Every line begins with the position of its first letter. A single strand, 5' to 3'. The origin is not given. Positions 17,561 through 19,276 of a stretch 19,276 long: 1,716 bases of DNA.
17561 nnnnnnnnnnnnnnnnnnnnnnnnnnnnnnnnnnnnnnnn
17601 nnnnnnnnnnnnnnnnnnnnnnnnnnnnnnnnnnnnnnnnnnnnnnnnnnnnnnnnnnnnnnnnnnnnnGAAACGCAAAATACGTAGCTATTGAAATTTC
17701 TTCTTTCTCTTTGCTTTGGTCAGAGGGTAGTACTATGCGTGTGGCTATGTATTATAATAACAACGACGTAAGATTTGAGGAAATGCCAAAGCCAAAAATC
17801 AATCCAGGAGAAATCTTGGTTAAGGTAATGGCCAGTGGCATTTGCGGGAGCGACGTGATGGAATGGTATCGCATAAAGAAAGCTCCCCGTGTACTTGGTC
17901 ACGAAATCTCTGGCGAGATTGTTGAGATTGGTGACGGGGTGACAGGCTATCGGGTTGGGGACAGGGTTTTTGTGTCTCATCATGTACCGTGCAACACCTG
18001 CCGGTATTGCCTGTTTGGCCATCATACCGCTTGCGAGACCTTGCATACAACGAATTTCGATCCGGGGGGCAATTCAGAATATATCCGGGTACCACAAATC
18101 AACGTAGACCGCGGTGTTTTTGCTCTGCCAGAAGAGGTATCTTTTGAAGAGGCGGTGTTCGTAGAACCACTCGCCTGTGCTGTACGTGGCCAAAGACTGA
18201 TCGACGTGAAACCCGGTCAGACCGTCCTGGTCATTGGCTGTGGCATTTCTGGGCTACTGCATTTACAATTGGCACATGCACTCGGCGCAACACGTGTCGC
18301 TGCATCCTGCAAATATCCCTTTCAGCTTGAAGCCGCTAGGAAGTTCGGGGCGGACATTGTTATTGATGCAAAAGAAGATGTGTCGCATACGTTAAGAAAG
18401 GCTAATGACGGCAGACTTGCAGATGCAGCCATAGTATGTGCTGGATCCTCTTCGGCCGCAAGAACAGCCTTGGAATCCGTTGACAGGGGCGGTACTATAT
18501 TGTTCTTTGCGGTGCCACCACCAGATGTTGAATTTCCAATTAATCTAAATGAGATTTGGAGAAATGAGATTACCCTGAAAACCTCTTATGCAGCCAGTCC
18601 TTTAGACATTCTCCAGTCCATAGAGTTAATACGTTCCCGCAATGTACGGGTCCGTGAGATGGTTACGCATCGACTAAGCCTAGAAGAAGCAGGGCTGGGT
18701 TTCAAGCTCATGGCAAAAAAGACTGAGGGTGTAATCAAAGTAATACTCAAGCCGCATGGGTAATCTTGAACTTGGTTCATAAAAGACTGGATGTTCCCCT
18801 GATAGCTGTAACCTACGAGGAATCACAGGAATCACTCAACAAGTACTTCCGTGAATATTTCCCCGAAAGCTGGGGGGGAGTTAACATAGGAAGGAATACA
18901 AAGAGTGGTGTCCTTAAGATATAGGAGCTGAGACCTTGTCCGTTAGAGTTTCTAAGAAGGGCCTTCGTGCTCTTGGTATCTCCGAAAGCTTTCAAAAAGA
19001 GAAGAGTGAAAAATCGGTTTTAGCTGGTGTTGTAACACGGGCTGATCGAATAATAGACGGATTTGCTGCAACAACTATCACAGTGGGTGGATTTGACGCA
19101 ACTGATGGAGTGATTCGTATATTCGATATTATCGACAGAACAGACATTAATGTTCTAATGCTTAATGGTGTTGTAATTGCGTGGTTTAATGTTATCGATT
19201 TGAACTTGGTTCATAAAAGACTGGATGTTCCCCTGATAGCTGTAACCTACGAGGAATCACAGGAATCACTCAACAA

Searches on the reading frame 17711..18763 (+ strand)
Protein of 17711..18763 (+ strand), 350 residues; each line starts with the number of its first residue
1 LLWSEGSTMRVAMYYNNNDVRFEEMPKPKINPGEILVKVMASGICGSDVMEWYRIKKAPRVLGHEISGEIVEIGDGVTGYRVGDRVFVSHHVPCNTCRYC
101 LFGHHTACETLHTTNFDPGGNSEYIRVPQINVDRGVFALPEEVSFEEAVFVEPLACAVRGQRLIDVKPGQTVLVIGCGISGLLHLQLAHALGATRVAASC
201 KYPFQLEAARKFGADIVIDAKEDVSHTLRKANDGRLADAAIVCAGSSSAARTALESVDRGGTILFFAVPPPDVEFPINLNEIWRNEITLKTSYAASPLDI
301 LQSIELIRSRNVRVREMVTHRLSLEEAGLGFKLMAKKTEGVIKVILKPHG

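Call 15: search_protein_families(library=pfam, proteins=[window:17711-18763:+], max_evalue=0.001)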
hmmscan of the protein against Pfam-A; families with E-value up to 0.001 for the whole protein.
window:17711-18763:+ (350 aa): 3 families
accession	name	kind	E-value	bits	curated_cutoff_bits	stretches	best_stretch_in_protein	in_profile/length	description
PF08240.17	ADH_N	-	2.4e-26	92.4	23.5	1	32-130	2-97/104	Alcohol dehydrogenase GroES-like domain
PF00107.32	ADH_zinc_N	-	3e-22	79.4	31.8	1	181-307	3-127/129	Zinc-binding dehydrogenase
PF16912.11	Glu_dehyd_C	-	0.00034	20.6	34.9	1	159-332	22-199/211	Glucose dehydrogenase C-terminus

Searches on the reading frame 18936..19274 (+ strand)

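Call 15: search_protein_families(library=pfam, proteins=[window:18936-19274:+], max_evalue=0.001)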
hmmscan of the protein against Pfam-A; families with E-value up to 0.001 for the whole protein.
window:18936-19274:+ (113 aa): 1 family
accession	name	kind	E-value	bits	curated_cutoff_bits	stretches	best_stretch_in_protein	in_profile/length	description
PF01949.23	Endo_dU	-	6.3e-35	120.6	32.7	1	9-110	2-106/182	Endonuclease dU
